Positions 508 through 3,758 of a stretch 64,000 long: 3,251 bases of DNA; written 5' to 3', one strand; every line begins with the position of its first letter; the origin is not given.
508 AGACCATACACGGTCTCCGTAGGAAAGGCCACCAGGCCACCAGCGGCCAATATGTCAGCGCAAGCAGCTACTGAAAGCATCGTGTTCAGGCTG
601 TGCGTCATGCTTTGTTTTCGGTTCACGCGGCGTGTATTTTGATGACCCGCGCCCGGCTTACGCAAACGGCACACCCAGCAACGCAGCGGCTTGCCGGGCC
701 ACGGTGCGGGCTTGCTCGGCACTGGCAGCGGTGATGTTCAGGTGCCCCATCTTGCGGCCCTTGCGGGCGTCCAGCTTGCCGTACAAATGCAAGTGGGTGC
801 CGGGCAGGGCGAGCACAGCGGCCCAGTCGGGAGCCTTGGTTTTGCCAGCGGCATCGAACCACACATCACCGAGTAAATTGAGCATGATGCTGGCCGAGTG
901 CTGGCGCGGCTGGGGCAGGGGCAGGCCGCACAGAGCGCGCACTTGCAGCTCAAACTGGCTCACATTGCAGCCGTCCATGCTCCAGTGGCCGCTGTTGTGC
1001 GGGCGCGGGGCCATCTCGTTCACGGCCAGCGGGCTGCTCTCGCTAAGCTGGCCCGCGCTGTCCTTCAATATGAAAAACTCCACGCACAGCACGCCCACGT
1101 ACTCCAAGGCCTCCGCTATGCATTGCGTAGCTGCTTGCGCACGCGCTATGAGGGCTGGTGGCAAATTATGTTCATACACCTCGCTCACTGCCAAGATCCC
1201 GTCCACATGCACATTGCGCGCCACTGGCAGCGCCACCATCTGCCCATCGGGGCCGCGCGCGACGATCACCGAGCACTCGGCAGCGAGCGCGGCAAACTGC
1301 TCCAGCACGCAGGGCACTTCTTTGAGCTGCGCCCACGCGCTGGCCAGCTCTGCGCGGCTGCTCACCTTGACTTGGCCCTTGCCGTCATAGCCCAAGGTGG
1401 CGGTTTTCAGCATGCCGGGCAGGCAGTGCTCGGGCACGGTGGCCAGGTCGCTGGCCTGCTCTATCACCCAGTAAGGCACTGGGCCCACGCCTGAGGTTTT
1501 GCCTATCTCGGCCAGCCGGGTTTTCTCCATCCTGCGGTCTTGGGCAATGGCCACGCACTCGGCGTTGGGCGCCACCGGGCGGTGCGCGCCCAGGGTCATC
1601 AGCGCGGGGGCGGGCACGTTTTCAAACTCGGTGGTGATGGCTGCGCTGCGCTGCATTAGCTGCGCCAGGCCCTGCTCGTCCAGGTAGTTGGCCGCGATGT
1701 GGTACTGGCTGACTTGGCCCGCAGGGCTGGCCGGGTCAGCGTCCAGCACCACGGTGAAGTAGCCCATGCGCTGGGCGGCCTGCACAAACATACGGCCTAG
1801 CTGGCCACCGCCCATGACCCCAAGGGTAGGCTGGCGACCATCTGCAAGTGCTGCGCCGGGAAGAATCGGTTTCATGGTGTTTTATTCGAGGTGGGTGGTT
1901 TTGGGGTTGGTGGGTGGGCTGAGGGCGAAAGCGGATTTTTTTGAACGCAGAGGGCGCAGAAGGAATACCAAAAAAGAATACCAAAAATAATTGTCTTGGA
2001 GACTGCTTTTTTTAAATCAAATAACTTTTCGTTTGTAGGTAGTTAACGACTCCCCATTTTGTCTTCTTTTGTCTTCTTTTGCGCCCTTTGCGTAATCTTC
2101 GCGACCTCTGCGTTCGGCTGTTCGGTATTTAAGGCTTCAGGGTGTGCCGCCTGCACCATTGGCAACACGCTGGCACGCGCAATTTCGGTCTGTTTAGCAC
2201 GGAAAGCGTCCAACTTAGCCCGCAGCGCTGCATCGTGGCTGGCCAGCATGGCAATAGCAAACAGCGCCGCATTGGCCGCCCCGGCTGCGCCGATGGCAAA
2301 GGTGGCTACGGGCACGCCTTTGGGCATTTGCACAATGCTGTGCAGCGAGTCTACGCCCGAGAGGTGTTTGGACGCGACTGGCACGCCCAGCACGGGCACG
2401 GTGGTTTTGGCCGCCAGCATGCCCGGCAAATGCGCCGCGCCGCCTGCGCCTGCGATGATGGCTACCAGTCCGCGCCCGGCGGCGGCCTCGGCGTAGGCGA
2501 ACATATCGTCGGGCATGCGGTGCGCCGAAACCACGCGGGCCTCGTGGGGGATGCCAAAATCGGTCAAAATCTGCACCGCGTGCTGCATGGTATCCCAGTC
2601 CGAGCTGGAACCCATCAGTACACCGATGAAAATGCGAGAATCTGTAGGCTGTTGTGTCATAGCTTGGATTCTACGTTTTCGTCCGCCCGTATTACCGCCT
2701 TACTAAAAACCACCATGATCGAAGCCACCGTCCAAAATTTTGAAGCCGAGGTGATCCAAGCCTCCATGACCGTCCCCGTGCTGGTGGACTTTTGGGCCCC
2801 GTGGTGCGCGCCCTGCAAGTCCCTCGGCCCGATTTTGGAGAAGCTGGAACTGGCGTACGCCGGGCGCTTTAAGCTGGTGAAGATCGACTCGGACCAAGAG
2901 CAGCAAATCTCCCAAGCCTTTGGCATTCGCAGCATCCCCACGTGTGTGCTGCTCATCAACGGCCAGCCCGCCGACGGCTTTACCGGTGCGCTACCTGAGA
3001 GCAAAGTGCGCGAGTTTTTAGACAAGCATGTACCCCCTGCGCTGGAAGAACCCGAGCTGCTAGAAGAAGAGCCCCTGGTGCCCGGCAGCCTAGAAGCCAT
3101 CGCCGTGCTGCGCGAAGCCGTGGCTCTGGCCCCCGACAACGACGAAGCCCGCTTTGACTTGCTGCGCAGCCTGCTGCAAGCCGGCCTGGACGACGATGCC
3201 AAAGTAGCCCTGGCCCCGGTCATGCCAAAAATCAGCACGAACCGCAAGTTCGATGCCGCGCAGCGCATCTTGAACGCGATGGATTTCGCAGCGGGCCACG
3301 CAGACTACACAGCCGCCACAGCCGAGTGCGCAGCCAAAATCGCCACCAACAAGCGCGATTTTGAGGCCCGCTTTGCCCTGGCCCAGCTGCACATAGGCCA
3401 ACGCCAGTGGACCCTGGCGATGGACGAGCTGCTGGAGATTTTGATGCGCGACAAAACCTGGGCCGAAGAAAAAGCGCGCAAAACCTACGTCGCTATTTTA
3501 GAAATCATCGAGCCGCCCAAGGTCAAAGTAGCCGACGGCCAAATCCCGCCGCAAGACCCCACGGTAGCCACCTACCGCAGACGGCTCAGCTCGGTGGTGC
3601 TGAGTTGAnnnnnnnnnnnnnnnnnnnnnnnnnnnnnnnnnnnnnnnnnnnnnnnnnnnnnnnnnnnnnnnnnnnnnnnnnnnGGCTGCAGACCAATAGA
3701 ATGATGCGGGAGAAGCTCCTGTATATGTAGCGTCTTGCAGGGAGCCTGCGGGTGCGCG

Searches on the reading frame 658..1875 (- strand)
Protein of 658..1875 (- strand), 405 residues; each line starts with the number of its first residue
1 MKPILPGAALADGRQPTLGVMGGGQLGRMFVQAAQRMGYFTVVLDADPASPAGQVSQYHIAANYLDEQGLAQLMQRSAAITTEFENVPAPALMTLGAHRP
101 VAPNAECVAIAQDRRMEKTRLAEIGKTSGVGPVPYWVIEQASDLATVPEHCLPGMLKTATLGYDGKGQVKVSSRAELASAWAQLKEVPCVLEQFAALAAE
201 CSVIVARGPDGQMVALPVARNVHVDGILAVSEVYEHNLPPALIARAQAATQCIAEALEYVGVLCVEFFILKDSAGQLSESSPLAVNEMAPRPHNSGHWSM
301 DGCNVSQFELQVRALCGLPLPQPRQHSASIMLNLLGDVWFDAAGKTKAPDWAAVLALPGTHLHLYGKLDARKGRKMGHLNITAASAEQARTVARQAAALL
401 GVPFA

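Call 10: search_protein_families(library=pfam, proteins=[window:658-1875:-])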
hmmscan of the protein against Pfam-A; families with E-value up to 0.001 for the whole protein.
window:658-1875:- (405 aa): 4 families
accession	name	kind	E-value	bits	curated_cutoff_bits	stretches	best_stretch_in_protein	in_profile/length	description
PF02222.28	ATP-grasp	-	1.2e-43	149.3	27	1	132-308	10-179/179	ATP-grasp domain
PF22660.2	RS_preATP-grasp-like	-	2.1e-33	115.1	27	1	17-112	3-98/98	Ribonucleotide synthetase preATP-grasp domain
PF17769.7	PurK_C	-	6.6e-19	67.8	22.6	1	329-390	1-54/56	Phosphoribosylaminoimidazole carboxylase C-terminal domain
PF21244.3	PurT_C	-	0.00015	21.7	26.7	1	353-398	22-66/68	PurT, C-terminal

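Call 104: search_solved_structures(query=window:658-1875:-, max_evalue=1e-20, show_alignments=1)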
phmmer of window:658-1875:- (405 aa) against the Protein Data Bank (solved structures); distinct sequences matched with E-value up to 1e-20: 18.
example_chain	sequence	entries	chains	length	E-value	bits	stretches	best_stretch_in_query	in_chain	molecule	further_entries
10bm_A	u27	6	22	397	8.9e-111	374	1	17-401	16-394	N5-carboxyaminoimidazole ribonucleotide synthase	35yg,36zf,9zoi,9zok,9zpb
4e4t_A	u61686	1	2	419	3.7e-110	372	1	6-404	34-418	Phosphoribosylaminoimidazole carboxylase, ATPase subunit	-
4izo_A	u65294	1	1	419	3.3e-109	368.9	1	17-404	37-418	Phosphoribosylaminoimidazole carboxylase, ATPase subunit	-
4dlk_A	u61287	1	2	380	1.7e-65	225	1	16-390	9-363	Phosphoribosylaminoimidazole carboxylase, ATPase subunit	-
3v4s_A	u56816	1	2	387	1.7e-65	225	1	16-390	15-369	Phosphoribosylaminoimidazole carboxylase, ATPase subunit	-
3q2o_A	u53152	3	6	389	1.7e-65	224.9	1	16-390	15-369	Phosphoribosylaminoimidazole carboxylase, ATPase subunit | N5-carboxyaminoimidazole ribonucleotide synthetase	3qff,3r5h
3aw8_A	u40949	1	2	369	6.6e-61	209.9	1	18-382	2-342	Phosphoribosylaminoimidazole carboxylase, ATPase subunit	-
3orq_A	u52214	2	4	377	2.1e-58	201.6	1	17-388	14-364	N5-Carboxyaminoimidazole ribonucleotide synthetase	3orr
3ax6_A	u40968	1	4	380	1.5e-52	182.4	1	18-401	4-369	Phosphoribosylaminoimidazole carboxylase, ATPase subunit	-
3k5h_A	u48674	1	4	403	1.5e-52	182.4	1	17-392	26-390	Phosphoribosyl-aminoimidazole carboxylase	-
3k5i_A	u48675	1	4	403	1.5e-52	182.4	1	17-392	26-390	Phosphoribosyl-aminoimidazole carboxylase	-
5jqw_A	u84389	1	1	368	6.1e-47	163.9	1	18-383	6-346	N5-carboxyaminoimidazole ribonucleotide synthase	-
4ma5_A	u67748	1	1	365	7.8e-47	163.5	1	18-383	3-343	Phosphoribosylaminoimidazole carboxylase, ATPase subunit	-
4m9u_A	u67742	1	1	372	8.3e-47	163.5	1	18-383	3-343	Phosphoribosylaminoimidazole carboxylase, ATPase subunit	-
4ma0_A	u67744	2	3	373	8.4e-47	163.4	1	18-383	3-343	Phosphoribosylaminoimidazole carboxylase, ATPase subunit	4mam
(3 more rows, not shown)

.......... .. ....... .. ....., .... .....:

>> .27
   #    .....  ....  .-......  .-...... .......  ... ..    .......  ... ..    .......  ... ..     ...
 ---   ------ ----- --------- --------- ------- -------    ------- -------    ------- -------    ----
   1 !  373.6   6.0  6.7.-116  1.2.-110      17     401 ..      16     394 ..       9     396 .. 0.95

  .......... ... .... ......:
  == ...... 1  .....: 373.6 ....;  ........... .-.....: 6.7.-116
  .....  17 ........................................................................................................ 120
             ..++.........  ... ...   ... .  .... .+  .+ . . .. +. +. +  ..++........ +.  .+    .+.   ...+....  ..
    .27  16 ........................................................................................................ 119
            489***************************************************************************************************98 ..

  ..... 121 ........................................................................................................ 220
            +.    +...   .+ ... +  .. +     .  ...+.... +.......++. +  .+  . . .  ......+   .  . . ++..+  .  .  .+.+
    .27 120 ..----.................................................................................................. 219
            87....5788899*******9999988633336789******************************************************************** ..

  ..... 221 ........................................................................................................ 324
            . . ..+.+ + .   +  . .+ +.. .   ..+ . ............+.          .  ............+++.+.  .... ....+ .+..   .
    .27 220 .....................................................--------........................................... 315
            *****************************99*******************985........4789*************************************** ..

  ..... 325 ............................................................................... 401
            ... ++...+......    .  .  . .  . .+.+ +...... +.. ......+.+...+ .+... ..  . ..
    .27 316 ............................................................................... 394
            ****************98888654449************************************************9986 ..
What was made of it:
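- On RPE-like in-frame coding repeats: PurK is gap-free against a solved PurK structure (PDB entry as listed in call 104).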

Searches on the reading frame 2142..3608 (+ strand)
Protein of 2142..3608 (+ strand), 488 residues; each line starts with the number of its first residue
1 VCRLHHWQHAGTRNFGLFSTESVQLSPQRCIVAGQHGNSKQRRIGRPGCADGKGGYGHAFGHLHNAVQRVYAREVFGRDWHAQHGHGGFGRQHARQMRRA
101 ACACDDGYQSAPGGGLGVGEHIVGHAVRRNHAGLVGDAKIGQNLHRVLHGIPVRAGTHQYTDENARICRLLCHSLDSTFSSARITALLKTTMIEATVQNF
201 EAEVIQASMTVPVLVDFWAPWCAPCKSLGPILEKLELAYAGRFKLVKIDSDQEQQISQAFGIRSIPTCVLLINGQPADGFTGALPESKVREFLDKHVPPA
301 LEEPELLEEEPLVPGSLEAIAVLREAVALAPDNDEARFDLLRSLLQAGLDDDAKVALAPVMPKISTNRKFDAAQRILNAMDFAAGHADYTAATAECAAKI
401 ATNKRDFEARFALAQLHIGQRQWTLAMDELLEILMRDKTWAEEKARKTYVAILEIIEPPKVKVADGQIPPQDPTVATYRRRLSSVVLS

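Call 10: search_protein_families(library=pfam, proteins=[window:2142-3608:+])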
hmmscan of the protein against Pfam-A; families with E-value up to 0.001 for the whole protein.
window:2142-3608:+ (488 aa): 6 families
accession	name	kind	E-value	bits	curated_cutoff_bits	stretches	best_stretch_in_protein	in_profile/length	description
PF00085.26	Thioredoxin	-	8.6e-25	87.2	23.5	1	193-294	3-102/103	Thioredoxin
PF14561.12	TPR_20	-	2.3e-19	69.9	25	1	390-485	5-88/90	Tetratricopeptide repeat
PF14559.12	TPR_19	-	2.6e-09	37.7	25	1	318-363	9-54/68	Tetratricopeptide repeat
PF13098.12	Thioredoxin_2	-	5e-07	30.5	27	1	212-292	7-103/104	Thioredoxin-like domain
PF13905.12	Thioredoxin_8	-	6.6e-06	26.8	27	1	212-255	3-48/94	Thioredoxin-like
PF13899.12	Thioredoxin_7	-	0.00099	19.6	27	0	210-270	17-80/83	Thioredoxin-like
